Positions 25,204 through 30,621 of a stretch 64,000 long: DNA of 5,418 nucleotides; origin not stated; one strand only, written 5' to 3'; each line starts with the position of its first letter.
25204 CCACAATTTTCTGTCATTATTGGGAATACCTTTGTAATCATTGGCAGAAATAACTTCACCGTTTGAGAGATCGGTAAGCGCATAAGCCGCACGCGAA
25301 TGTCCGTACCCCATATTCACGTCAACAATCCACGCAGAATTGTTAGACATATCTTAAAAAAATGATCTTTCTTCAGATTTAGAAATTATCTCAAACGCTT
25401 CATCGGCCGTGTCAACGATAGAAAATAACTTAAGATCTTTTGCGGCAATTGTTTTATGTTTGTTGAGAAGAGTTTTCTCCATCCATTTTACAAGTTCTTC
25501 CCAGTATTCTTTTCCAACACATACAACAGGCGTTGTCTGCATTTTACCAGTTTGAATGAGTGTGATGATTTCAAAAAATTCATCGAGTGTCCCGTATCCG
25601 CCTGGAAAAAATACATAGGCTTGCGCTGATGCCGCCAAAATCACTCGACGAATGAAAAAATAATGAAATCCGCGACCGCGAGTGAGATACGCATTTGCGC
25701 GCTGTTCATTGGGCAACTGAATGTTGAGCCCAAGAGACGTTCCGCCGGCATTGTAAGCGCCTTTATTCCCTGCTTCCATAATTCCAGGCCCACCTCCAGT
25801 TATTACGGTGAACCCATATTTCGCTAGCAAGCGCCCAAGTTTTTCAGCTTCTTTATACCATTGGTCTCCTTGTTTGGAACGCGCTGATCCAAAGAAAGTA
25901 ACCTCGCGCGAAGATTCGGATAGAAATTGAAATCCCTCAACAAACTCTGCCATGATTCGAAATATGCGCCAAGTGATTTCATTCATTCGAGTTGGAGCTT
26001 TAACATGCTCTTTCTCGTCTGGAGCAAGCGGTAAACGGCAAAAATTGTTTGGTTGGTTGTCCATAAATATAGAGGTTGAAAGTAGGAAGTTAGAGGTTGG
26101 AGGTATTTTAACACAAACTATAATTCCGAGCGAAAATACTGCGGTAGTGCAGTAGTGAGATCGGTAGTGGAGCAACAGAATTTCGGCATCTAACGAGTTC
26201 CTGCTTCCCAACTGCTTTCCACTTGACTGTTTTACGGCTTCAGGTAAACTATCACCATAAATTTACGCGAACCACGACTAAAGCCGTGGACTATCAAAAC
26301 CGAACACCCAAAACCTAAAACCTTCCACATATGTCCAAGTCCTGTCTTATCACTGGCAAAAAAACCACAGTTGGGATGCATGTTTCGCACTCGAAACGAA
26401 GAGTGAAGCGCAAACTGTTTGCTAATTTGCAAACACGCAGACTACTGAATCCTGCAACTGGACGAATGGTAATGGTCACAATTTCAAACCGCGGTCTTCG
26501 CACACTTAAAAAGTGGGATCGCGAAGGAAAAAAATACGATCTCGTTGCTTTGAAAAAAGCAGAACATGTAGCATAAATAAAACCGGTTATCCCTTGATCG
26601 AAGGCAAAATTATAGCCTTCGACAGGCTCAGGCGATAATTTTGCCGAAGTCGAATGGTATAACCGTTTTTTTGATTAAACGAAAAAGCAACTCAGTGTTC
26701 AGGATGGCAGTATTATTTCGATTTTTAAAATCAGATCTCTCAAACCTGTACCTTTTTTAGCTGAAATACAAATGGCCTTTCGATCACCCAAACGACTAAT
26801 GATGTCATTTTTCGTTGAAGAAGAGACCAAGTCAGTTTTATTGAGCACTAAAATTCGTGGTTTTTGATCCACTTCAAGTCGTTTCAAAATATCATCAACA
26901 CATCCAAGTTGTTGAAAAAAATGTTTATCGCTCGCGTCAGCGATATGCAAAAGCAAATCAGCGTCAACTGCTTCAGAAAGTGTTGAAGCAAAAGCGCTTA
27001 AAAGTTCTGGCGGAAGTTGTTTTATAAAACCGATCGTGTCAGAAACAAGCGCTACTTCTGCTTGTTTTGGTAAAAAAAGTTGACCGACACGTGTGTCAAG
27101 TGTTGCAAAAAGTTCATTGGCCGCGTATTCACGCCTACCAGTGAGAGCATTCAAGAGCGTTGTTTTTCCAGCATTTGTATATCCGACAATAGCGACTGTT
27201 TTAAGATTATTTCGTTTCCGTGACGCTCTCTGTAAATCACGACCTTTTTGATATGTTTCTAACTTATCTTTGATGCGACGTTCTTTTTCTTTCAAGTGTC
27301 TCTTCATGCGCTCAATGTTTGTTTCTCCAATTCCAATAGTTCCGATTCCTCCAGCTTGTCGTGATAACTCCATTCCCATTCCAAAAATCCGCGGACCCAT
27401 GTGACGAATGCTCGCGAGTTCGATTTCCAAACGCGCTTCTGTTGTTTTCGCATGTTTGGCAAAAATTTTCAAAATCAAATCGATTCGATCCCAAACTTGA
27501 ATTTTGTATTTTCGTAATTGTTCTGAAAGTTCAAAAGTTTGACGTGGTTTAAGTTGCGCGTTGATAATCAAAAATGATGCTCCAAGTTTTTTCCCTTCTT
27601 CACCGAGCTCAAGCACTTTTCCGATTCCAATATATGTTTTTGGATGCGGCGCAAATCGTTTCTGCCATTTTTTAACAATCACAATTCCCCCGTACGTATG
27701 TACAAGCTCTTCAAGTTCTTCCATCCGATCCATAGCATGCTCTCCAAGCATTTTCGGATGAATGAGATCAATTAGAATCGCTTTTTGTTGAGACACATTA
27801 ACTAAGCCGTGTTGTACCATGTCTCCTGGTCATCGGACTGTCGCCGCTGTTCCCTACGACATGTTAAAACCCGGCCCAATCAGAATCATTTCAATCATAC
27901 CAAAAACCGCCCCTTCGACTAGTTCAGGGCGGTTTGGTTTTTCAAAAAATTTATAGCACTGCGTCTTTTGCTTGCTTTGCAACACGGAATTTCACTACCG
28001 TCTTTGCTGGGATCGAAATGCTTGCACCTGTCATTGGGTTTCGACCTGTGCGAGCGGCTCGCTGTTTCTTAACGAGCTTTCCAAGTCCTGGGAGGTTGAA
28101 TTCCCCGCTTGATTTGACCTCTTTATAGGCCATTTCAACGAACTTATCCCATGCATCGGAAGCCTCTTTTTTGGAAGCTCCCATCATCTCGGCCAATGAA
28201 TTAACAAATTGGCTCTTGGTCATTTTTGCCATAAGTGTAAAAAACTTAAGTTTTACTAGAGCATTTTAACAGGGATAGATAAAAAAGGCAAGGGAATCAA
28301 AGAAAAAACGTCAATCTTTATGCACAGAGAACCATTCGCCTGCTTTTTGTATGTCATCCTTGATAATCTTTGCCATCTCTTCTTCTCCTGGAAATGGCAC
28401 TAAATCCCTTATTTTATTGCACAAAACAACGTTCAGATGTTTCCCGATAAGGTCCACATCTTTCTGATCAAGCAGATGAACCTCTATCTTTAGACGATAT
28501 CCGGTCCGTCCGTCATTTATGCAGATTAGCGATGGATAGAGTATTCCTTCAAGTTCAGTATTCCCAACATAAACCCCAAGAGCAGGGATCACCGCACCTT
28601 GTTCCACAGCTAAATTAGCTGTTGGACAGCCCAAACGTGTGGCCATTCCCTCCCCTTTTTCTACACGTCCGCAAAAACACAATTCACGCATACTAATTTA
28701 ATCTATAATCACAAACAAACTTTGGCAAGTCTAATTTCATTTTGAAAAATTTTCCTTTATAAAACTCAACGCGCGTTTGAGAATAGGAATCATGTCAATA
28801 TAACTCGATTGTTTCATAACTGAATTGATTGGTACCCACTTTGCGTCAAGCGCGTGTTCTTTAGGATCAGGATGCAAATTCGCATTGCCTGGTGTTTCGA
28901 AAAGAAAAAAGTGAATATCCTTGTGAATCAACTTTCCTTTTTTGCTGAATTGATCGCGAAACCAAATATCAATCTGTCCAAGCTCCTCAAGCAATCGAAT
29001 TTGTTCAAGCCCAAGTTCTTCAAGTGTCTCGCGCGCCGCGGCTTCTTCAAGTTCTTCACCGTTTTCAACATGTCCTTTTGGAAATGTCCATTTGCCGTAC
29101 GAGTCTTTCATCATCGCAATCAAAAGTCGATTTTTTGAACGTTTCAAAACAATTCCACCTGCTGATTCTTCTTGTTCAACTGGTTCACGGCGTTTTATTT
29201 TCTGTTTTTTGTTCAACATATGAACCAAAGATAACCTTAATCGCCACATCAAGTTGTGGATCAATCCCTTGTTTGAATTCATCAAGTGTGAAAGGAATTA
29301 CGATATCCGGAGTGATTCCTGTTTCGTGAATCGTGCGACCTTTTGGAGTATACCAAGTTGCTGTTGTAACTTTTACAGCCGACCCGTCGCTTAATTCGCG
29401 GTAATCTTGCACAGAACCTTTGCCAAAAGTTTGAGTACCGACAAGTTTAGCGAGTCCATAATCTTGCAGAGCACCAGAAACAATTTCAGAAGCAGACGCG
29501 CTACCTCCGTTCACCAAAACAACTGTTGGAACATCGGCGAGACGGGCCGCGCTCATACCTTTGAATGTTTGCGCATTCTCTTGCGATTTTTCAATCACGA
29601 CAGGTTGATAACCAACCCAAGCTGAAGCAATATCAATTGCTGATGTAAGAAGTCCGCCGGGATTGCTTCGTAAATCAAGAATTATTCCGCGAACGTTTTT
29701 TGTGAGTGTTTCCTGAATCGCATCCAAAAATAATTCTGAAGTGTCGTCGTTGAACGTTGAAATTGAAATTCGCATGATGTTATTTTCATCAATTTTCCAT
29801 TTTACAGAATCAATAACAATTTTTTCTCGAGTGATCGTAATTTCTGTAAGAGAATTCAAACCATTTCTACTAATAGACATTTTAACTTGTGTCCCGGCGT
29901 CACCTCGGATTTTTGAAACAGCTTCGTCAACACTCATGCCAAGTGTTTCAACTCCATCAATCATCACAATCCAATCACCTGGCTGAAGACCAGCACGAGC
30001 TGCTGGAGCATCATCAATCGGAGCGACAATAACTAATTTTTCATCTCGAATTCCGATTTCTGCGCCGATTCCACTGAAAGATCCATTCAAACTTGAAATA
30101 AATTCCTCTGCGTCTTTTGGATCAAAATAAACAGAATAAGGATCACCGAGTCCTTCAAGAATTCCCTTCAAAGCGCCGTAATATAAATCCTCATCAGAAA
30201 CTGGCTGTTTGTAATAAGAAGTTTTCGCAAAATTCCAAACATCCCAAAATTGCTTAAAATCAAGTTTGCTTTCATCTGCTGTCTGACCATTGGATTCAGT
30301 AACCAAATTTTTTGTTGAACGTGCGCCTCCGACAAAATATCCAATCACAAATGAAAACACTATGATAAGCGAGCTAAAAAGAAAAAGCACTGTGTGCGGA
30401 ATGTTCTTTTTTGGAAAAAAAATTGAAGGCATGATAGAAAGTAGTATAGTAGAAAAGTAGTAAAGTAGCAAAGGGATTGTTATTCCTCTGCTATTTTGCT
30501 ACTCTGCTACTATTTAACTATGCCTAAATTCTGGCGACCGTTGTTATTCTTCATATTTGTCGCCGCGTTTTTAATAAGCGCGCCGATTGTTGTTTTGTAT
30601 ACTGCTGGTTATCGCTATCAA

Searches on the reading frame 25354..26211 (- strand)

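Call 67: search_protein_families(library=pfam, proteins=[window:25354-26211:-], max_evalue=0.01)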
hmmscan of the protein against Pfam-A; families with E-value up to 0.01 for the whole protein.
window:25354-26211:- (285 aa): 2 families
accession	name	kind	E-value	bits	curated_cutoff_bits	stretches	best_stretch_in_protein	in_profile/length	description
PF03641.19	Lysine_decarbox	-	1.2e-31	110.1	27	1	145-274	1-129/131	Possible lysine decarboxylase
PF18306.6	LDcluster4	-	8.5e-18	64.9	26.3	1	103-213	3-111/151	SLOG cluster4 family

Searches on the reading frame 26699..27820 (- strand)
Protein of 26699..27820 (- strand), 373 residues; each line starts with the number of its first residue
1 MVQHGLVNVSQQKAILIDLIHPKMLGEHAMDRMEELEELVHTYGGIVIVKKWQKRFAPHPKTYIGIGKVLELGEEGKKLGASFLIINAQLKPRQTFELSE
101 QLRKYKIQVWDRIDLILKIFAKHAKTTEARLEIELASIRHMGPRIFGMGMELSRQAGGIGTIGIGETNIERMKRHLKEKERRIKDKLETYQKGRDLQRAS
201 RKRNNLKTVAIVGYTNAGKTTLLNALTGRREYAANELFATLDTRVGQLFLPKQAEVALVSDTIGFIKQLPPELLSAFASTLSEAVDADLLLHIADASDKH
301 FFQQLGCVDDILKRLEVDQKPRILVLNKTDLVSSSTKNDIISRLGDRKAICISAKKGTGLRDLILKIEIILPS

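Call 67: search_protein_families(library=pfam, proteins=[window:26699-27820:-], max_evalue=0.01)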
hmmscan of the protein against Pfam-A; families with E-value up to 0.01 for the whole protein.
window:26699-27820:- (373 aa): 12 families
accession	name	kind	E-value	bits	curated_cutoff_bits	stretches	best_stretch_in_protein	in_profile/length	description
PF16360.10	GTP-bdg_M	-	5.7e-21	75.3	29.5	1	123-201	1-79/79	GTP-binding GTPase Middle Region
PF13167.11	GTP-bdg_N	-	7.4e-21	75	25.4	1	31-121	2-89/89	GTP-binding GTPase N-terminal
PF01926.29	MMR_HSR1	-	2.4e-18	66.8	21.9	1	208-328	1-113/113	50S ribosome-binding GTPase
PF02421.24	FeoB_N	-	1.5e-08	34.8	27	1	208-365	2-154/156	Ferrous iron transport protein B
PF03193.22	RsgA_GTPase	-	1.5e-06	28.5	30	1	191-238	92-138/174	RsgA GTPase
PF00005.33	ABC_tran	-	0.0001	23.3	25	1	204-295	9-80/137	ABC transporter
PF00009.33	GTP_EFTU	-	0.00011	22.3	26.5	0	206-228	3-25/188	Elongation factor Tu GTP binding domain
PF16897.10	MMR_HSR1_Xtn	-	0.00017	22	35.2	1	320-367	56-100/106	C-terminal region of MMR_HSR1 domain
PF00025.27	Arf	-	0.00026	20.9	22.3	0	207-230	15-38/174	ADP-ribosylation factor family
PF00350.29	Dynamin_N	-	0.0018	18.7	27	1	209-230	1-22/168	Dynamin family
PF02492.25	cobW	-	0.004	17.2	20.7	0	209-228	3-22/180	CobW/HypB/UreG, nucleotide-binding domain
PF13191.12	AAA_16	-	0.0042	18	32.6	1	199-343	19-154/167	AAA ATPase domain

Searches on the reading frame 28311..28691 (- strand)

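Call 67: search_protein_families(library=pfam, proteins=[window:28311-28691:-], max_evalue=0.01)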
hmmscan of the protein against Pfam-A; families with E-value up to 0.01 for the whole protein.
window:28311-28691:- (126 aa): 1 family
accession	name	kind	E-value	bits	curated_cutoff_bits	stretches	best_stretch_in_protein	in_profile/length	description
PF01687.23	Flavokinase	-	5e-24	85.3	19.6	1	2-121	3-124/124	Riboflavin kinase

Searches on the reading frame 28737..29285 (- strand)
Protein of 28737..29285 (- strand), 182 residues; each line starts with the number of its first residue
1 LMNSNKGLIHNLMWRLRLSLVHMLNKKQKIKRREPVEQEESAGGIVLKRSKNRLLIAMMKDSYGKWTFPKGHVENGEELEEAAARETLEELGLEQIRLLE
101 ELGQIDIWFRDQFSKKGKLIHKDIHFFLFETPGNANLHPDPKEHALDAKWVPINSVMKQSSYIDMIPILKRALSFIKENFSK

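Call 67: search_protein_families(library=pfam, proteins=[window:28737-29285:-], max_evalue=0.01)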
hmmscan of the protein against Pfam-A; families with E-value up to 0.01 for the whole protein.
window:28737-29285:- (182 aa): 3 families
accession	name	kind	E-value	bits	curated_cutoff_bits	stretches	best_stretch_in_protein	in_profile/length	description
PF00293.34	NUDIX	-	9.2e-22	77.9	21.1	1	44-167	7-129/134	NUDIX domain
PF14815.12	NUDIX_4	-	0.00047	20.4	35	1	64-103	25-59/113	NUDIX domain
PF22327.2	Nudt16-like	-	0.00092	19.6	27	1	46-96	15-66/161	U8 snoRNA-decapping enzyme-like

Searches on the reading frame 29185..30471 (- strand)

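Call 67: search_protein_families(library=pfam, proteins=[window:29185-30471:-], max_evalue=0.01)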
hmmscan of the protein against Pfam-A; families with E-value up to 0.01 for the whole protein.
window:29185-30471:- (428 aa): 5 families
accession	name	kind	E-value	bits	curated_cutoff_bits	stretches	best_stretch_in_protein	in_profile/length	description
PF03572.23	Peptidase_S41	-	1.8e-51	174.5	24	1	234-392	4-165/165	Peptidase family S41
PF17820.7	PDZ_6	-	3.8e-14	52.6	27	1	147-200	1-52/54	PDZ domain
PF22694.1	CtpB_N-like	-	9.1e-10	39.3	27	1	57-118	23-83/85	Activating protease CtpB N-terminal domain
PF00595.29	PDZ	-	2.5e-08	34.6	23.2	1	134-200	11-80/81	PDZ domain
PF13180.12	PDZ_2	-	4.1e-08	33.8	27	1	135-212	3-79/80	PDZ domain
